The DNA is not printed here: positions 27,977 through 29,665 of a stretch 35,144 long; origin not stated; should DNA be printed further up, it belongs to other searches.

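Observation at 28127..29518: Membrane protein built from about 65 consecutive Leu-X-X triplets (period-3 leucine repeat)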

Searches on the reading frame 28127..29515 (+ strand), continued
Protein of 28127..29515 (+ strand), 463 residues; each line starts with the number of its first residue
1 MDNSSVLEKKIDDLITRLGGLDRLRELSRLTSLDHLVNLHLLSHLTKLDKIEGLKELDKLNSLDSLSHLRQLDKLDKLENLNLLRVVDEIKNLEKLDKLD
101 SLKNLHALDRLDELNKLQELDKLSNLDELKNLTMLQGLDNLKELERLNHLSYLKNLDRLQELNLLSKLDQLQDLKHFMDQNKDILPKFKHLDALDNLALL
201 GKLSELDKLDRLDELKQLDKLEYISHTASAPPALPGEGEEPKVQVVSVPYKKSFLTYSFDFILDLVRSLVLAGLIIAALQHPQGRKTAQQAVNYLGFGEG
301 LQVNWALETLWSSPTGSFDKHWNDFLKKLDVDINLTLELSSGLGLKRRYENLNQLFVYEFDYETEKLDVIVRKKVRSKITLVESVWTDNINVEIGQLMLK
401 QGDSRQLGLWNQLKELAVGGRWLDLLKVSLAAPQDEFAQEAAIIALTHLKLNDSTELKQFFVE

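Call 48: search_protein_families(library=pfam, proteins=[P0102, P0166, P0189, P0209, P0126, P0143, P0199, P0111, P0140, P0175], max_evalue=0.01)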
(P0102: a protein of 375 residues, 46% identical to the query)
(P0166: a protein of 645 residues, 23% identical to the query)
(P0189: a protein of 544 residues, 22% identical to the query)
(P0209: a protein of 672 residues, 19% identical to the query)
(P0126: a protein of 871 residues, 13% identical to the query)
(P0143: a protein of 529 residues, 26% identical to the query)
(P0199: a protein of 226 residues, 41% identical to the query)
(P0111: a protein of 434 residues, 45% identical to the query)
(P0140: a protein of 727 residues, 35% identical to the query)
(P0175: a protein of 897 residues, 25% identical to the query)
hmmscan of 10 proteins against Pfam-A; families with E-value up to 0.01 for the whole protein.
P0102 (375 aa): 2 families
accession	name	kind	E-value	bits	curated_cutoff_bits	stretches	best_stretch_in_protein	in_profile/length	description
PF19865.4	DUF6338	-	6.3e-18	65.5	26.5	1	180-371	6-201/205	Family of unknown function (DUF6338)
PF20854.2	LED_rpt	-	0.001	19.3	59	0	78-168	7-139/176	LED repeat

P0166 (645 aa): 1 family
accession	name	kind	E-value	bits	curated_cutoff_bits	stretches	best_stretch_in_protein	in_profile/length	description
PF20854.2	LED_rpt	-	0.0077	16.5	59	0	62-170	7-118/176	LED repeat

P0189 (544 aa): 0 families

P0209 (672 aa): 1 family
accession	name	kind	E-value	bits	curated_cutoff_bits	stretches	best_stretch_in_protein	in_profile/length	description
PF20854.2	LED_rpt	-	0.0041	17.4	59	0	389-526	7-141/176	LED repeat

P0126 (871 aa): 1 family
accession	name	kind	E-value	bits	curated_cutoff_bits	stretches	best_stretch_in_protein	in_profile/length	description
PF24307.1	DUF7486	-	0.00054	19.9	27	0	173-236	68-131/154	Family of unknown function (DUF7486)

P0143 (529 aa): 1 family
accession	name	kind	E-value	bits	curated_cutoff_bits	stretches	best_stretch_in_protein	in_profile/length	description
PF20854.2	LED_rpt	-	0.0025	18.1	59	0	86-202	4-119/176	LED repeat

P0199 (226 aa): 2 families
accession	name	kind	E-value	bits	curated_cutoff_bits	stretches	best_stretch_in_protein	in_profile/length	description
PF02086.21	MethyltransfD12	-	3.3e-05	24.2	22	1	168-218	155-205/253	D12 class N6 adenine-specific DNA methyltransferase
PF20854.2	LED_rpt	-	0.0024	18.1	59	1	74-170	36-132/176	LED repeat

P0111 (434 aa): 0 families

P0140 (727 aa): 1 family
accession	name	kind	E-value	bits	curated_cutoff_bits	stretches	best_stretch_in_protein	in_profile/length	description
PF23952.1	LRR_EndoS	-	0.0033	18.1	27.9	0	459-516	35-87/116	Endo-beta-N-acetylglucosaminidase EndoS LRR domain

P0175 (897 aa): 2 families
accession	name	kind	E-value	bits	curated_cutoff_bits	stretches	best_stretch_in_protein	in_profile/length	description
PF20854.2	LED_rpt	-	8.1e-06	26.2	59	1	440-564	13-137/176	LED repeat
PF23952.1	LRR_EndoS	-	0.0083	16.8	27.9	0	494-537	35-82/116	Endo-beta-N-acetylglucosaminidase EndoS LRR domain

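Call 49: search_protein_families(library=phrogs, proteins=[window:28127-29515:+, P0166, P0189, P0209, P0126, P0143, P0199, P0111], max_evalue=0.01)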
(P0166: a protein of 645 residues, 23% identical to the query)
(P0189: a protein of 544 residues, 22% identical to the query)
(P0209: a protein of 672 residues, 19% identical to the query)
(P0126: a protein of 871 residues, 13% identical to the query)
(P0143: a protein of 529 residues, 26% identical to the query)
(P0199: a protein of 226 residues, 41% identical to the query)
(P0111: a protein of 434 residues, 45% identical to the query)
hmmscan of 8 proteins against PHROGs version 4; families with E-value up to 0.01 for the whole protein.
window:28127-29515:+ (463 aa): 1 family
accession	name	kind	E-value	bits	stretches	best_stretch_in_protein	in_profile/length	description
phrog_23259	-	unknown function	4.2e-06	27.5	0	90-178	17-102/256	-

P0166 (645 aa): 1 family
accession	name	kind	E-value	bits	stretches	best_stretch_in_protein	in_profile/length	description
phrog_12795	-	unknown function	0.0048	18.1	0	159-176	4-21/73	-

P0189 (544 aa): 0 families

P0209 (672 aa): 0 families

P0126 (871 aa): 1 family
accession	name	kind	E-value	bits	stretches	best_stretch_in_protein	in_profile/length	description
phrog_9468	-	unknown function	0.00018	22.5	1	754-826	37-107/127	-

P0143 (529 aa): 0 families

P0199 (226 aa): 4 families
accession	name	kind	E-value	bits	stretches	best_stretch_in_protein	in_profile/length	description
phrog_56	-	other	2.8e-09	37.8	1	169-223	215-274/647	DNA methyltransferase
phrog_13242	-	unknown function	3.2e-05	24.1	1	166-226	162-225/450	-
phrog_1996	-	other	7.3e-05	23.7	1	170-223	33-91/150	DNA methyltransferase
phrog_36652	-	unknown function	0.0011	19.7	1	143-204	39-95/219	-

P0111 (434 aa): 1 family
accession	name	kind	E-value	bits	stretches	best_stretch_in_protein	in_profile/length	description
phrog_801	-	DNA, RNA and nucleotide metabolism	0.0057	17.3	1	145-311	175-340/476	dATP / dGTP pyrophosphohydrolase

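Call 52: find_related_loci(query=A1, collection=genome_contigs, flank=8000)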
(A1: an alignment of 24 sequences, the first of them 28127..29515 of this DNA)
Query A1 (463 aa) in genome_contigs; peptide patterns used: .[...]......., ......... (x = any residue, [..] = any of these).
41 stretches matched a pattern; 7 encode a relative of the query (tblastn E <= 1e-3); 7 distinct loci.
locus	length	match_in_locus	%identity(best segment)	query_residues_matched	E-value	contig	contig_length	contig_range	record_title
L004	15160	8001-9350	49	1-457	3e-123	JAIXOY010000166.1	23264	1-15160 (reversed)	MAG: Proteobacteria bacterium isolate C1_MAG_00045 C1_MAG_00045_000000000044, whole genome shotgun sequence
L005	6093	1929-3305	47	1-461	4e-120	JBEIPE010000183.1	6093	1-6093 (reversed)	MAG: Halobacteriovoraceae bacterium isolate Sample-106-S6-bin-4 Sample_106_S6-bin_4-k141_476112, whole genome shotgun se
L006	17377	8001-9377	47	7-459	6e-116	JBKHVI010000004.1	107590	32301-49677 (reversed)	MAG: Bacteriovoracia bacterium isolate B_bin_11_strict NODE_4_length_107590_cov_8.517072, whole genome shotgun sequence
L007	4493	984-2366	46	7-461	3e-107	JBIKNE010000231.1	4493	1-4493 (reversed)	MAG: Bacteriovoracaceae bacterium isolate ME2014-09-21_3300035681_group5_bin83 Rohwer_bin1122_scaffold_25228_c1, whole g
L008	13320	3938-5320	45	7-455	7e-104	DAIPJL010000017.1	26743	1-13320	MAG TPA_asm: Bacteriovoracaceae bacterium isolate CTOTU10741 NODE_572_length_26743_cov_7.051746, whole genome shotgun se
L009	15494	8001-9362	46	1-455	2e-107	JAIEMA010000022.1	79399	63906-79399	MAG: Bacteriovoracaceae bacterium isolate co.spades.CONCOCT.2.5kb_010 c_000000000057, whole genome shotgun sequence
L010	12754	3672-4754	42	2-297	1e-61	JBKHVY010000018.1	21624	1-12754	MAG: Bacteriovoracia bacterium isolate B_bin_28_permissive NODE_18_length_21624_cov_4.981297, whole genome shotgun seque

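Call 54: find_encoding_contigs(protein=P0076, flank=6000, max_places=1)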
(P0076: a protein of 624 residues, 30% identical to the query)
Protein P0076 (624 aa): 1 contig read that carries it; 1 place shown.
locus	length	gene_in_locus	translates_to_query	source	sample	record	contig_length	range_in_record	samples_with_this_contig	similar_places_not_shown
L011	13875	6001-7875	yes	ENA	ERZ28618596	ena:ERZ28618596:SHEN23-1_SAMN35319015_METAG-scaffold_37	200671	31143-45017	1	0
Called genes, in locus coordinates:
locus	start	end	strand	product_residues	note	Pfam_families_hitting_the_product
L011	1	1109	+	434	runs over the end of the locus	-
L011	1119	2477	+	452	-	-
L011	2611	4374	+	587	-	-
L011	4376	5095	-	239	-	PF13677:MotB_plug, PF00691:OmpA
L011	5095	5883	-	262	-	PF01618:MotA_ExbB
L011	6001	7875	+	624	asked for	-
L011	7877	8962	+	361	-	-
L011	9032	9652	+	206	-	-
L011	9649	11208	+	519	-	-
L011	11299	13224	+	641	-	PF00041:fn3 (faint), PF16656:Pur_ac_phosph_N (faint)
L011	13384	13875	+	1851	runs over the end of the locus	PF16656:Pur_ac_phosph_N (faint), PF25059:FN3_DSCAM-DSCAML_C (faint), PF00041:fn3 (weak)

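Call 55: find_encoding_contigs(protein=P0057, flank=6000, max_places=1)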
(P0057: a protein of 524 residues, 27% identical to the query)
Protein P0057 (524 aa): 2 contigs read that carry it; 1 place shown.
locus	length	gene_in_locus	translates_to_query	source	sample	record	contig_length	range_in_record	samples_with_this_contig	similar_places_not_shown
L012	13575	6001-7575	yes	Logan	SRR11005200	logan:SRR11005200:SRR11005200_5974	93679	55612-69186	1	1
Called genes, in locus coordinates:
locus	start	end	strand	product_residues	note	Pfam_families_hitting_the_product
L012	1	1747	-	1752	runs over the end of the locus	PF00041:fn3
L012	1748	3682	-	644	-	PF16656:Pur_ac_phosph_N (faint), PF00041:fn3 (weak)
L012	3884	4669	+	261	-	PF01618:MotA_ExbB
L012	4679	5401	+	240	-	PF13677:MotB_plug, PF00691:OmpA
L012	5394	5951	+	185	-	-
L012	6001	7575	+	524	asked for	-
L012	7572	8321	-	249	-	PF00106:adh_short, PF13561:adh_short_C2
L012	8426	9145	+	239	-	-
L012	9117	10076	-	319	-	-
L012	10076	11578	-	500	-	PF23545:Zn_ribbon_HMPTM, PF04055:Radical_SAM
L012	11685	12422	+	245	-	PF00106:adh_short, PF08659:KR, PF23441:SDR (weak), PF13561:adh_short_C2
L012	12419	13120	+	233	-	PF00106:adh_short, PF01370:Epimerase (weak), PF13561:adh_short_C2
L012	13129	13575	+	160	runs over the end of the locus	PF07977:FabA, PF22818:ApeI-like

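Call 56: find_encoding_contigs(protein=P0027, flank=6000, max_places=1)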
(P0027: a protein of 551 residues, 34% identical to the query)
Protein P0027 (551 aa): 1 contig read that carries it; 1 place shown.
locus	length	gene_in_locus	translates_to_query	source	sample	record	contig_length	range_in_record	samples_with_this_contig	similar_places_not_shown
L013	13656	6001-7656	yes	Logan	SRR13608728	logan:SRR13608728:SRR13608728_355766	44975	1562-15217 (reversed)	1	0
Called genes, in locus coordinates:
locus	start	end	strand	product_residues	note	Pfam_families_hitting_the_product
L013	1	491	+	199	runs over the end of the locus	-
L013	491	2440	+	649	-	-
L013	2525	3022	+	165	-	-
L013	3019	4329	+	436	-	-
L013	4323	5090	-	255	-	PF13677:MotB_plug, PF00691:OmpA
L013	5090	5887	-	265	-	PF01618:MotA_ExbB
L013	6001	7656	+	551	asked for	-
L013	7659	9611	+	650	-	PF00041:fn3 (faint)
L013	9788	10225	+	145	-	PF14478:DUF4430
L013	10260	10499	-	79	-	PF13560:HTH_31 (weak), PF12844:HTH_19 (weak), PF01381:HTH_3 (weak)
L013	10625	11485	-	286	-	PF12796:Ank_2 (weak), PF13637:Ank_4 (faint)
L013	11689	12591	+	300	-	-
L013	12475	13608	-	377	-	PF00106:adh_short (weak), PF01073:3Beta_HSD, PF01370:Epimerase, PF02719:Polysacc_synt_2, PF04321:RmlD_sub_bind, PF08659:KR (weak), PF16363:GDP_Man_Dehyd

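Call 57: find_encoding_contigs(protein=P0043, flank=6000, max_places=1)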
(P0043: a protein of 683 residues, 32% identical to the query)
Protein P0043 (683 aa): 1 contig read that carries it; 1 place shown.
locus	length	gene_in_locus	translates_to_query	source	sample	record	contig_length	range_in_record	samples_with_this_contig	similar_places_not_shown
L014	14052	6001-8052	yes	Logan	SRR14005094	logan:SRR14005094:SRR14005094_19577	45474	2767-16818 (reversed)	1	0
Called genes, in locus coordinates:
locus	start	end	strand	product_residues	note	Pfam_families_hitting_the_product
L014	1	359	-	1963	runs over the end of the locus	PF00041:fn3 (faint)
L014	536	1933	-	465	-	-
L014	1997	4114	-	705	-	PF00041:fn3 (faint)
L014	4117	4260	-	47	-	-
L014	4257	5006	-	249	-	PF13677:MotB_plug, PF00691:OmpA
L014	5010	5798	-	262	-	PF01618:MotA_ExbB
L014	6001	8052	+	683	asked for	-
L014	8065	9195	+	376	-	-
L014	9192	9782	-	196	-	-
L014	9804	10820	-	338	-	PF00850:Hist_deacetyl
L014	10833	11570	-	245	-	PF02463:SMC_N, PF00005:ABC_tran, PF13304:AAA_21 (weak)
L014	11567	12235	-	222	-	PF00528:BPD_transp_1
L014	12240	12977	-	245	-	PF00497:SBP_bac_3, PF10613:Lig_chan-Glu_bd (weak)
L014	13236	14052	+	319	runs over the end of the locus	PF00126:HTH_1, PF03466:LysR_substrate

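Call 60: search_protein_families(library=ncbifam, proteins=[L011:5095-5880:-, L011:4376-5092:-, L011:7877-8959:+, L011:9032-9649:+, L011:9649-11205:+, L011:11299-13221:+, L011:2611-4371:+, L011:1119-2474:+, L012:5394-5948:+], max_evalue=0.001)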
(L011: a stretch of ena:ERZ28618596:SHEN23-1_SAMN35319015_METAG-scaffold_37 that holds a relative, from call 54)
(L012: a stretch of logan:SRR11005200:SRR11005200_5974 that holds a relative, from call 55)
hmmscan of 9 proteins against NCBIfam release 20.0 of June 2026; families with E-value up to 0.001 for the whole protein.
L011:5095-5880:- (261 aa): 7 families
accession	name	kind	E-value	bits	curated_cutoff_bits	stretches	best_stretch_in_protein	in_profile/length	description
NF006527.0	PRK08990.1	equivalog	7.8e-45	153.2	341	1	5-252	6-247/254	flagellar motor protein PomA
NF005383.1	PRK06926.1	equivalog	6.2e-41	140.2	394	1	5-251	9-254/271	flagellar motor protein MotP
NF005997.1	PRK08124.1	equivalog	1.6e-28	99.4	340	1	3-256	4-255/259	flagellar motor stator protein MotA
NF006583.0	PRK09109.1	equivalog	2.3e-28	99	237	1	3-247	4-245/246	flagellar motor protein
NF005237.0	PRK06743.1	equivalog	1.3e-27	96.9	373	1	5-247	23-265/277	flagellar motor protein MotP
NF006284.1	PRK08456.1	equivalog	6.5e-17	61.5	380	1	4-251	5-249/252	flagellar motor stator protein MotA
TIGR03818.1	MotA1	equivalog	2.8e-13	49.7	303.8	1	105-252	125-270/282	flagellar motor stator protein MotA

L011:4376-5092:- (238 aa): 27 families (the best 25 are shown)
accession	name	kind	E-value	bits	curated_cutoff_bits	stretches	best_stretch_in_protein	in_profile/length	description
NF006541.1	PRK09038.1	equivalog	2.5e-25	89.6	283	2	47-215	85-249/253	flagellar motor protein MotD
NF006508.0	PRK08944.1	subfamily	1.1e-21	77.4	259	2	7-59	9-56/304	MotB family protein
TIGR03350.1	type_VI_ompA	equivalog_domain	1.6e-14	54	139.8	1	87-213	17-136/137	type VI secretion system protein TssL, long form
NF005382.1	PRK06925.1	equivalog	2.5e-14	54.1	264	1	46-214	62-223/225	flagellar motor protein MotS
NF005195.1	PRK06667.1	equivalog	5.3e-14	52.6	300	2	78-177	99-203/241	flagellar motor protein MotB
NF005831.1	PRK07734.1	equivalog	2.7e-13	50.3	301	2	79-164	118-203/250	flagellar motor protein MotB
NF053611.1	YiaD_Gzip_OmpA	equivalog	4.7e-12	46.1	175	1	83-214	85-206/206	YiaD family glycine zipper/OmpA-like lipoprotein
NF006285.1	PRK08457.1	equivalog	5.6e-11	42.7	250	1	93-199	115-225/253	flagellar motor protein MotB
NF005236.0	PRK06742.1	equivalog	2.3e-10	40.3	312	1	10-215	7-224/225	flagellar motor protein MotS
NF005444.0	PRK07033.1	equivalog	4.6e-09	35.8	520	1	22-219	236-426/438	DotU family type VI secretion system protein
NF053613.1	OMP_toxin_LptF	equivalog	1.4e-08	34.7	400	1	80-214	122-245/256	lipotoxin F family OmpA-related lipoprotein LptF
NF005999.0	PRK08126.1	subfamily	3.8e-08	32.5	571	1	34-214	258-430/432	hypothetical protein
NF053585.1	OMP_LP_YfiB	equivalog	6.5e-08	32.6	128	1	96-213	52-159/163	outer membrane lipoprotein YfiB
NF006547.1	PRK09040.1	equivalog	7.7e-07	28.7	194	1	15-195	14-187/213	hypothetical protein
NF047726.1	AutTranAdhPGAsTpgA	equivalog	2.9e-06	26.7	350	1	85-213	145-267/268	trimeric autotransporter adhesin/peptidogylcan-associated protein TpgA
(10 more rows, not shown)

L011:7877-8959:+ (361 aa): 0 families

L011:9032-9649:+ (206 aa): 0 families

L011:9649-11205:+ (519 aa): 0 families

L011:11299-13221:+ (641 aa): 0 families

L011:2611-4371:+ (587 aa): 0 families

L011:1119-2474:+ (452 aa): 0 families

L012:5394-5948:+ (185 aa): 0 families
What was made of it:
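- The MotAB pairs are themselves unassigned: best match PomA at 153 bits against a cutoff of 341 (call 60).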

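Call 61: search_protein_families(library=padloc, proteins=[window:28127-29515:+, P0076, L011:5095-5880:-, L011:4376-5092:-, L011:7877-8959:+, L011:9032-9649:+, L011:9649-11205:+, L011:11299-13221:+], max_evalue=0.001)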
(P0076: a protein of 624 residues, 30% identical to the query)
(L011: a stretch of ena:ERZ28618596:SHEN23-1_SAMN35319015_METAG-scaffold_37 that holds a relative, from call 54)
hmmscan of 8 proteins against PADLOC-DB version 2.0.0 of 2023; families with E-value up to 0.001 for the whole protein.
window:28127-29515:+ (463 aa): 1 family
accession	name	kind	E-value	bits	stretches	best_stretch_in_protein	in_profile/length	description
PDLC03289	MTase_II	-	1.3e-12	45.8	0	52-115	181-244/337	Type II methyltransferase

P0076 (624 aa): 1 family
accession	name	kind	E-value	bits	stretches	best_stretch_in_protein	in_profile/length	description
PDLC03289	MTase_II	-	7.2e-16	56.5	3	228-281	183-236/337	Type II methyltransferase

L011:5095-5880:- (261 aa): 0 families

L011:4376-5092:- (238 aa): 7 families
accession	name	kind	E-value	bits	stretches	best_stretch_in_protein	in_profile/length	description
PDLC00609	ZorB1|ZorB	-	1.7e-14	51.9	1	12-195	15-201/232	MotB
PDLC00610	ZorB1|ZorB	-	1.5e-12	45.6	1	9-126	10-120/254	MotB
PDLC00608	ZorB1|ZorB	-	1.6e-10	38.7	1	10-164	12-168/243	MotB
PDLC00651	ZorB3|ZorB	-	2.7e-08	31.6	1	15-191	16-185/215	MotB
PDLC00611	ZorB1|ZorB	-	1.4e-07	29.4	1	15-161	20-159/240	MotB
PDLC00641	ZorB2|ZorB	-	2.6e-07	28.6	1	12-214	14-222/238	MotB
PDLC00612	ZorB1|ZorB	-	6.2e-05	20.7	0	10-77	12-81/293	MotB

L011:7877-8959:+ (361 aa): 0 families

L011:9032-9649:+ (206 aa): 0 families

L011:9649-11205:+ (519 aa): 0 families

L011:11299-13221:+ (641 aa): 0 families
